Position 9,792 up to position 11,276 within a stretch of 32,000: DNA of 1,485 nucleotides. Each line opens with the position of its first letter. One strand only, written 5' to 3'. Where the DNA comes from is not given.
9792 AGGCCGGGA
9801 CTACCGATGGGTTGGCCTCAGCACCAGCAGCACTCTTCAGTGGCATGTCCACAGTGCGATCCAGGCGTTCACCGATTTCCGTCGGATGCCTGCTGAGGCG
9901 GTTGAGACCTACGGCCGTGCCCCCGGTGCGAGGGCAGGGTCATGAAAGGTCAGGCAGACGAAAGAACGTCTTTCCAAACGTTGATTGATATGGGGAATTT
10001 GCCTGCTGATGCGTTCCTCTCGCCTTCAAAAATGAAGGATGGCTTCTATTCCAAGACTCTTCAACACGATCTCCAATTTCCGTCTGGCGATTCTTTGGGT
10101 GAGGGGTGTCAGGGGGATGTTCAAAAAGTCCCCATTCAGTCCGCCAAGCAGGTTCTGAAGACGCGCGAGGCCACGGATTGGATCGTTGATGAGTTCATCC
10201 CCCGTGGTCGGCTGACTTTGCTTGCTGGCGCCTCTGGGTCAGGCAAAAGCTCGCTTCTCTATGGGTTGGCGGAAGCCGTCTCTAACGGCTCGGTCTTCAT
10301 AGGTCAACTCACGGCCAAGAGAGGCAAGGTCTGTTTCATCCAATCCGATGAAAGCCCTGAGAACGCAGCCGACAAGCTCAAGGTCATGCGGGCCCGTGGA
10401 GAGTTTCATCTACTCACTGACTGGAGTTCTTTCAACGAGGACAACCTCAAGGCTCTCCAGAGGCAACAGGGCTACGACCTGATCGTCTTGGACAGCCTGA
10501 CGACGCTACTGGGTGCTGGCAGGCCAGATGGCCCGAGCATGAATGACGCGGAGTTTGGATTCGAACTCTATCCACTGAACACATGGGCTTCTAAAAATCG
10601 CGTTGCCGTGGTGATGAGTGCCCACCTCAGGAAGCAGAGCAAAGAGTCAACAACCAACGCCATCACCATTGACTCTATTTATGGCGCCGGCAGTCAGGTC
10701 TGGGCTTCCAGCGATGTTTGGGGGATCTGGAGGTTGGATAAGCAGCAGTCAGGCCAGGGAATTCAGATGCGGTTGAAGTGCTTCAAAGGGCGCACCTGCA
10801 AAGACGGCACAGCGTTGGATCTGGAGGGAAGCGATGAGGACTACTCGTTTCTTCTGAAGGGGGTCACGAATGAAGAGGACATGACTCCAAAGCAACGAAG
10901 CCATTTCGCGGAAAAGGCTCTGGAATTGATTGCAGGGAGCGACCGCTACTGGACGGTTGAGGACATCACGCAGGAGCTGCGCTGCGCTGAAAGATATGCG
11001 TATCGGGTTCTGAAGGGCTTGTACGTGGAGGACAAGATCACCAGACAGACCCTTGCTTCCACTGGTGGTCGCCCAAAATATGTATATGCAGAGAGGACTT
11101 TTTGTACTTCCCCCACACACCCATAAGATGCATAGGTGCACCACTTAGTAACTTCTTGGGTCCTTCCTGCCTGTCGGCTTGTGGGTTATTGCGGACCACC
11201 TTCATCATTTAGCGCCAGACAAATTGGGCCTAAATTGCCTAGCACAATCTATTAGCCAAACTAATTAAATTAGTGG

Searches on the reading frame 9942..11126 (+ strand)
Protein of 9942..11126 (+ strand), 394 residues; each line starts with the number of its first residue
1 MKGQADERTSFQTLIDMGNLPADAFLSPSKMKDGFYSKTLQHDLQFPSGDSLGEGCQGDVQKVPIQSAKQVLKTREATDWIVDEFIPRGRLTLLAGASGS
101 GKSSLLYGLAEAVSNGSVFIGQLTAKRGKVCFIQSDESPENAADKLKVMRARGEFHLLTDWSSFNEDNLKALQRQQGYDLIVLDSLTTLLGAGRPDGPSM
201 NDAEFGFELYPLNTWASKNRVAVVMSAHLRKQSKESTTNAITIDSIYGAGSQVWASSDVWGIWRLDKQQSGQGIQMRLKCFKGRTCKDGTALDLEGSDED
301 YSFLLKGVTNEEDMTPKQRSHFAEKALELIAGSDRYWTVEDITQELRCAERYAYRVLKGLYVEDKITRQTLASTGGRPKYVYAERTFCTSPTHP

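Call 46: search_protein_families(library=pfam, proteins=[window:9942-11126:+], max_evalue=0.001)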
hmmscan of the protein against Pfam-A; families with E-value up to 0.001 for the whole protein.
window:9942-11126:+ (394 aa): 3 families
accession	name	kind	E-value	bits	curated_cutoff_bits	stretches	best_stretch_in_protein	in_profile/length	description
PF13481.12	AAA_25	-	3.7e-21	76.1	27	1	68-233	12-194/195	AAA domain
PF20703.3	nSTAND1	-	0.0002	21.6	27.1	1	88-190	32-128/379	Novel STAND NTPase 1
PF13555.12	AAA_29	-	0.00069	19.8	27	0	87-106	21-39/61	P-loop containing region of AAA domain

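Call 61: search_protein_families(library=padloc, proteins=[window:9942-11126:+], max_evalue=1)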
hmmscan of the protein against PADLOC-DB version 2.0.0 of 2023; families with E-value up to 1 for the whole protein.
window:9942-11126:+ (394 aa): 8 families
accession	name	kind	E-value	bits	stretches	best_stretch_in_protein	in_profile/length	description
PDLC04140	mad8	-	3.7e-05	21.4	1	83-166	21-85/314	mads_8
PDLC00277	PtuA1|PtuA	-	0.002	15.4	1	90-164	24-102/423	AAA ATPase domain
PDLC00290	PtuA1|PtuA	-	0.003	15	1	90-136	24-72/414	AAA ATPase domain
PDLC04547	PDC-M26A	-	0.0038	13.8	1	91-120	334-363/724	-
PDLC03878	NsnB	-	0.011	13.5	1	84-112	16-44/345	-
PDLC04135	mad3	-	0.012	13.2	1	87-106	21-39/374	mads_3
PDLC02980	AriA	-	0.032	12.2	1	91-109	1-19/304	-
PDLC00518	JetC1|JetC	-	0.066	9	1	92-108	42-58/1112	DUF3584 domain; MukB-like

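Call 62: search_protein_families(library=phrogs, proteins=[window:9942-11126:+], max_evalue=1)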
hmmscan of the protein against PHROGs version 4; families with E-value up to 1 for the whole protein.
window:9942-11126:+ (394 aa): 26 families (the best 25 are shown)
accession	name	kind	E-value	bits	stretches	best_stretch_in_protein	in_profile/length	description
phrog_1284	-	unknown function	2.1e-14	54.6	1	76-237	22-192/306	-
phrog_239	-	DNA, RNA and nucleotide metabolism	1.5e-13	51.6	1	85-296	354-589/801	DNA primase/helicase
phrog_3123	-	unknown function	4.2e-11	43.1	1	63-148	314-400/583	-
phrog_6012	-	DNA, RNA and nucleotide metabolism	2.6e-06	28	1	75-249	132-313/447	DNA helicase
phrog_6357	-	unknown function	2.2e-05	24.9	1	76-164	18-91/321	-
phrog_243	-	DNA, RNA and nucleotide metabolism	4.3e-05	23.6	2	168-287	131-245/273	DnaB-like replicative helicase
phrog_25693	-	unknown function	7.3e-05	22.6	1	78-137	39-99/405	-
phrog_906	-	DNA, RNA and nucleotide metabolism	8.9e-05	22.4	1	60-133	498-570/872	DNA polymerase/primase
phrog_2850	-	unknown function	0.00073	19.5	1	75-134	144-202/465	-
phrog_6891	-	other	0.0035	18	1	90-189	43-133/310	ATPase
phrog_19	-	DNA, RNA and nucleotide metabolism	0.0039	17.1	1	85-132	349-386/621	DnaB-like replicative helicase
phrog_124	-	DNA, RNA and nucleotide metabolism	0.0075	16.7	1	89-189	43-120/382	Sak4-like ssDNA annealing protein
phrog_2597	-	DNA, RNA and nucleotide metabolism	0.0085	15.6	1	73-136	351-413/747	DNA primase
phrog_2392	-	moron, auxiliary metabolic gene and host takeover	0.0091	15.3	1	86-122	504-542/726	ABC transporter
phrog_293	-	moron, auxiliary metabolic gene and host takeover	0.0094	14.9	1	86-121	160-197/1058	ABC transporter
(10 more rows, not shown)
